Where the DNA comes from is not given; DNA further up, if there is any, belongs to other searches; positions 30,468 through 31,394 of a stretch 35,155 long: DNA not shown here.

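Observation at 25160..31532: Three paralogs of an unassigned ~200-aa extracytoplasmic domain, each with a different anchoring and linker solution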

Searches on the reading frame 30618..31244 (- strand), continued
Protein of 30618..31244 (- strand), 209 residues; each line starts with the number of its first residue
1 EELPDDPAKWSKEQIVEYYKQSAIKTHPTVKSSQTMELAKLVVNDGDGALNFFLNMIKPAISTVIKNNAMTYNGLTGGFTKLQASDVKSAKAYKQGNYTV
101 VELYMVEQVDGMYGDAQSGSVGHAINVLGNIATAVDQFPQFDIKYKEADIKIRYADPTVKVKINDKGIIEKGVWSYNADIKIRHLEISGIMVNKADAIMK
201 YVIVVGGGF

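Call 41: fold_search(model_id=the predicted structure, library=pdb)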
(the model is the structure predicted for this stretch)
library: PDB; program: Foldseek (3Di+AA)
matches with E <= 10: 699; with E <= 0.001: 0
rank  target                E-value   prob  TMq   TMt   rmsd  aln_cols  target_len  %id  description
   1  2e3o                  1.9e-02  0.15  0.17  0.16  16.9       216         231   11  Crystal structure of CERT START domain in complex with C16-ceramide (P212121) (released 2007-12-18)
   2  2e3r_B                3.3e-02  0.15  0.17  0.16  16.8       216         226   11  Crystal structure of CERT START domain in complex with C18-ceramide (P1) (released 2007-12-18)
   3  5zyk                  3.9e-02  0.09  0.16  0.14  15.4       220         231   14  Crystal structure of CERT START domain in complex with compound E25 (released 2019-02-27)
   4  2e3n                  4.1e-02  0.21  0.18  0.17  14.1       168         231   10  Crystal structure of CERT START domain in complex with C6-ceramide (P212121) (released 2007-12-18)
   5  6i7s_G                4.1e-02  0.18  0.17  0.05  16.4       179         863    8  Microsomal triglyceride transfer protein (released 2019-08-21)
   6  8wkh                  4.4e-02  0.11  0.13  0.17  16.0       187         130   11  Crystal structure of group 13 allergen from Blomia tropicalis (released 2023-11-22)
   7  5zyj                  4.6e-02  0.08  0.15  0.14  15.0       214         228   14  Crystal structure of CERT START domain in complex with compound E16A (released 2019-02-27)
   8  4xpq                  5.1e-02  0.11  0.13  0.06  14.5       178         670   11  Crystal structure of Pedobacter saltans GH31 alpha-galactosidase complexed with L-fucose (released 2015-05-20)
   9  7pi0_O                6.1e-02  0.14  0.23  0.21  18.6       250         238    8  Unstacked compact Dunaliella PSII (released 2022-08-17)
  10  5zyi                  6.8e-02  0.12  0.17  0.16  15.2       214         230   12  Crystal structure of CERT START domain in complex with compound E16 (released 2019-02-27)
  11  5jjd_B                7.1e-02  0.09  0.16  0.15  15.8       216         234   12  crystal structure of the ceramide transfer protein PH and START domain complex (released 2017-07-05)
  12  2ns9_B                7.6e-02  0.28  0.17  0.22  15.9       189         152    8  Crystal structure of protein APE2225 from Aeropyrum pernix K1, Pfam COXG (released 2006-11-14)
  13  5z45_B                7.6e-02  0.07  0.13  0.10  23.7       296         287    8  Crystal structure of prenyltransferase AmbP1 pH6.5 complexed with GSPP and cis-indolyl vinyl isonitrile (released 2018-06-06)
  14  6j81                  1.0e-01  0.10  0.17  0.16  14.9       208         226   10  Crystal structure of CERT START domain in complex with compound E14 (released 2019-02-27)
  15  8xr6_O                1.2e-01  0.14  0.17  0.15  12.7       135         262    6  Cryo-EM structure of cryptophyte photosystem II (released 2024-06-19)
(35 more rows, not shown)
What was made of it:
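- On Any solved or viral predicted fold (Foldseek): With the pLDDT-94.4 model, the PDB best is E 0.019, probability 0.15, TM 0.17 (call 41).
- On START / SRPBCC helix-grip: CERT START scores TM 0.17 (call 41).
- Closest known: START / Bet v 1. Same: They share the size and the general helices-on-a-long-antiparallel-sheet composition (call 41).
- The weak top Foldseek hits are mostly lipid binders (call 41).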

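Call 54: list_cluster_members(proteins=[P0147, P0148, P0153, P0244, P0260, P0190, P0215, P0228, P0187, P0164])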
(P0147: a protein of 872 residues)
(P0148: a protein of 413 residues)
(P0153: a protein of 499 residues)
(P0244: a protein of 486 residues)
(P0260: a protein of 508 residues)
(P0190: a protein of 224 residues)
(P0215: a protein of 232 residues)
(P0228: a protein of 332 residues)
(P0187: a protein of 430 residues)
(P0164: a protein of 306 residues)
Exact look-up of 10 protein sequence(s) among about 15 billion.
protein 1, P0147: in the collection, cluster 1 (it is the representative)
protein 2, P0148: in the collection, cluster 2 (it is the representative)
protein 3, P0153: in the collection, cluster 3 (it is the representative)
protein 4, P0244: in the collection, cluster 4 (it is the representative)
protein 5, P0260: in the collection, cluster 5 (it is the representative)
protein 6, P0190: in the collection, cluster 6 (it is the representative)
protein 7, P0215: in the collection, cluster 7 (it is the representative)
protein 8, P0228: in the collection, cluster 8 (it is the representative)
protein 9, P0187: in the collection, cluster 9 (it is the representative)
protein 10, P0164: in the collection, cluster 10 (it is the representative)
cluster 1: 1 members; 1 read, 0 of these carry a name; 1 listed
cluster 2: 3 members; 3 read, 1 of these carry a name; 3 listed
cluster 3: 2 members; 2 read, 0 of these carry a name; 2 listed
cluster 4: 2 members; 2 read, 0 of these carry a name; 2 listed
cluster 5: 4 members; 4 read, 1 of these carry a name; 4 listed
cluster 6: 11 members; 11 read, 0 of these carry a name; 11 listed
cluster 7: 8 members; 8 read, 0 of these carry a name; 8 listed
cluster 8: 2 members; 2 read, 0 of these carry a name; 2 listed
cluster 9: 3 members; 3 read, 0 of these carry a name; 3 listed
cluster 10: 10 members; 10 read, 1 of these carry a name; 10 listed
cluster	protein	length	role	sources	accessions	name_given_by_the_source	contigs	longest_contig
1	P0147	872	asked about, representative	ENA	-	-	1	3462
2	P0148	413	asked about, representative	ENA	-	-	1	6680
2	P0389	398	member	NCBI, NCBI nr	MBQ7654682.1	MAG: hypothetical protein IJS17_06375 [Clostridia bacterium] | hypothetical protein [Clostridia bacterium]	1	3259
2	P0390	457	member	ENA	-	-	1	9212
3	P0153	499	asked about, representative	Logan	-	-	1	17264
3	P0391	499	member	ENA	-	-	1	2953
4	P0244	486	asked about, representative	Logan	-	-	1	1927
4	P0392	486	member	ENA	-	-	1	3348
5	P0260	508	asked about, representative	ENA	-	-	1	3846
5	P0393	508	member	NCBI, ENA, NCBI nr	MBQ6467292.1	MAG: hypothetical protein IJJ61_05045 [Clostridia bacterium] | hypothetical protein [Clostridia bacterium]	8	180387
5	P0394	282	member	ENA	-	-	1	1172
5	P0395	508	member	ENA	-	-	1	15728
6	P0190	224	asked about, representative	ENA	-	-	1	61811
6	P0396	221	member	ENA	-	-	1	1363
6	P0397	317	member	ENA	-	-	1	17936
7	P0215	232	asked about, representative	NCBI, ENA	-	-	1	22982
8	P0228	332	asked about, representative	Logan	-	-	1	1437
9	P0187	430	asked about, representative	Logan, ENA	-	-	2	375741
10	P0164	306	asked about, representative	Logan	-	-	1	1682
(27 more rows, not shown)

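Call 60: fold_search(model_id=the predicted structure, library=viral)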
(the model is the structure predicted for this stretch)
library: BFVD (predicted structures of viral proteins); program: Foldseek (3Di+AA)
matches with E <= 10: 682; with E <= 0.001: 0
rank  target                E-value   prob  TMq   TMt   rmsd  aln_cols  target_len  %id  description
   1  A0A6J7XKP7            6.6e-03  0.33  0.21  0.11  21.7       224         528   11  Uncharacterized protein [uncultured Caudovirales phage]
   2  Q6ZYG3                1.9e-02  0.25  0.17  0.19  18.2       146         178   14  Uncharacterized protein [Pyrobaculum spherical virus (isolate United States/Yellowstone)]
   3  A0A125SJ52            2.6e-02  0.30  0.17  0.27  16.0       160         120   12  (no name in the UniProt tables at hand)
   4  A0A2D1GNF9            3.1e-02  0.13  0.14  0.15  39.2       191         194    9  (no name in the UniProt tables at hand)
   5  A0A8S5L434            5.0e-02  0.18  0.23  0.12  26.4       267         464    9  Maturation protein [ssRNA phage SRR6960799_13]
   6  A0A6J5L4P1            5.3e-02  0.06  0.13  0.07  21.1       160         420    9  OmpC Outer membrane protein (Porin) [uncultured Caudovirales phage]
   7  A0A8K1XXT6            5.6e-02  0.20  0.23  0.14  24.1       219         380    8  Maturation protein [Fushun levivirus 5]
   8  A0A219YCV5            5.9e-02  0.09  0.15  0.10  19.5       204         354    6  Tail fiber protein [Aeromonas phage 65.2]
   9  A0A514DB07            6.3e-02  0.14  0.18  0.12  26.5       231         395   10  Maturation [Leviviridae sp.]
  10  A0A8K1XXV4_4          6.3e-02  0.13  0.17  0.05  14.2       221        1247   10  (no name in the UniProt tables at hand)
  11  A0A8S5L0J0            7.4e-02  0.33  0.25  0.15  23.7       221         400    6  Maturation protein [ssRNA phage SRR7976310_12]
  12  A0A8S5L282            7.4e-02  0.08  0.14  0.09  27.0       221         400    8  Maturation protein [ssRNA phage SRR7976356_6]
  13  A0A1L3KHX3            7.8e-02  0.25  0.23  0.13  21.9       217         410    7  Maturation protein [Beihai levi-like virus 23]
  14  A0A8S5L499            7.8e-02  0.05  0.13  0.08  22.7       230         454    8  Maturation protein [ssRNA phage SRR6254353_2]
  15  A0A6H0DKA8            8.7e-02  0.10  0.16  0.09  11.6       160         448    6  Maturation protein [Christensen virus]
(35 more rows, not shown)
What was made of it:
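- On Any solved or viral predicted fold (Foldseek): The BFVD best is E 0.0066, TM 0.21 (call 60).
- Tried and rejected: Foldseek against BFVD found nothing (call 60).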

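Call 75: search_protein_families(library=pfam, alignment_id=A6, max_evalue=0.0001)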
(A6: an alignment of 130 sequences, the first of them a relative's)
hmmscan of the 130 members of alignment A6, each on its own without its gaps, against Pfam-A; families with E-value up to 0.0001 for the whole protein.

A. member 1, P0121 (328 aa): 0 families

B. families by the number of members that match (of 130 scanned): 12 families
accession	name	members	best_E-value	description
PF13240.11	Zn_Ribbon_1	8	3.1e-08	zinc-ribbon domain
PF00404.24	Dockerin_1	5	1.7e-14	Dockerin type I domain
PF12773.13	DZR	2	6.2e-06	Double zinc ribbon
PF21540.3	Choline_bind_4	1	2.4e-42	Choline-binding repeat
PF06130.18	PTAC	1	1.2e-19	Phosphate propanoyltransferase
PF19789.6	DUF6273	1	3.1e-19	Domain of unknown function (DUF6273)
PF09394.16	Inhibitor_I42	1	2.1e-18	Chagasin family peptidase inhibitor I42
PF00722.28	Glyco_hydro_16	1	2e-15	Glycosyl hydrolases family 16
PF21910.2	GH85_C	1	1.6e-10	GH85 endohexosaminidases, C-terminal domain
PF24216.1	DUF7435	1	3.7e-05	Domain of unknown function (DUF7435)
PF07478.18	Dala_Dala_lig_C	1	5.5e-05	D-ala D-ala ligase C-terminus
PF02752.27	Arrestin_C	1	6.2e-05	Arrestin (or S-antigen), C-terminal domain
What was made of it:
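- Among 130 representatives (call 75), 8 have a zinc-ribbon plus TM, 5 a dockerin and 1 choline-binding repeats. About 110 of 130 representatives carry no other domain, so the domain must provide the whole function (call 75). Eight representatives have a cytoplasmic zinc-ribbon plus TM in front of the domain (call 75).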
